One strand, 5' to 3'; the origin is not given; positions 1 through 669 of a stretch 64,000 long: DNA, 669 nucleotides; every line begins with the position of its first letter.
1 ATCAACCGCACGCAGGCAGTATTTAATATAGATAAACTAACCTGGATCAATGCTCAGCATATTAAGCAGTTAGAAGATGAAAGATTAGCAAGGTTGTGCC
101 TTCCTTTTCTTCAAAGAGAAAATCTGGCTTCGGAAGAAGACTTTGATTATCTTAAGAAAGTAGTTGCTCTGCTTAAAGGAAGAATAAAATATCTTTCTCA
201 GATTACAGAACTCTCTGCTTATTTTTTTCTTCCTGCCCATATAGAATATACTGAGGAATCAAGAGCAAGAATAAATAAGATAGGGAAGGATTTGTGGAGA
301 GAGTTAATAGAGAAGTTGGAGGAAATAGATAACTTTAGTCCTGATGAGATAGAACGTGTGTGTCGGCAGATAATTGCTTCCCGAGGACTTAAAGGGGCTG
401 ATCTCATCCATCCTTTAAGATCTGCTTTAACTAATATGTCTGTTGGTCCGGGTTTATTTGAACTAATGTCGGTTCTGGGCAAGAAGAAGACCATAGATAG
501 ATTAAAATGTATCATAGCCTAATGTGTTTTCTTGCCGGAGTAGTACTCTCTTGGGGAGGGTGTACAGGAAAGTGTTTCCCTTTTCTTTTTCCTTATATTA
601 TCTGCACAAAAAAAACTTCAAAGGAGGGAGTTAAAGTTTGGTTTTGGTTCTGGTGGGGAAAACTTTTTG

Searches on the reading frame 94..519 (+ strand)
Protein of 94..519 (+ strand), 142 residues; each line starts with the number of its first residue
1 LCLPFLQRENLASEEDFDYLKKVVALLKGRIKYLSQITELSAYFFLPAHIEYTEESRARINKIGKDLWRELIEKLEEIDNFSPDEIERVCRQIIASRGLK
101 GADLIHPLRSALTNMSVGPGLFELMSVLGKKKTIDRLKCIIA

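Call 92: search_protein_families(library=padloc, alignment_id=A9, max_evalue=1e-8)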
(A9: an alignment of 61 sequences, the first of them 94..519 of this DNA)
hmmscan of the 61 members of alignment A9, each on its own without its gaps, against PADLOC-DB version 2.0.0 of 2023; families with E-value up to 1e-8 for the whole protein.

A. member 1, window:94-519:+ (142 aa): 0 families

B. families by the number of members that match (of 61 scanned): 21 families
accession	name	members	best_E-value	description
PDLC04135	mad3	1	1.2e-60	mads_3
PDLC02373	dCTPase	1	1.8e-41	-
PDLC02215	QatD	1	8.5e-24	-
PDLC03859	LmuB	1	4.3e-22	-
PDLC04134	mad2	1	3.1e-19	mads_2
PDLC02979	AriA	1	6.4e-19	-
PDLC02614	DrmC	1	6.3e-17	DrmC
PDLC02980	AriA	1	1.6e-14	-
PDLC02585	DrmC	1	1.4e-13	DrmC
PDLC04690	PDC-M51B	1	4.5e-12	-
PDLC02599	DrmC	1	9.7e-12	DrmC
PDLC00091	GajA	1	1.4e-11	AAA ATPase domain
PDLC02606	DrmC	1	1.6e-11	DrmC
PDLC04140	mad8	1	3.9e-11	mads_8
PDLC02611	DrmC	1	8.4e-11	DrmC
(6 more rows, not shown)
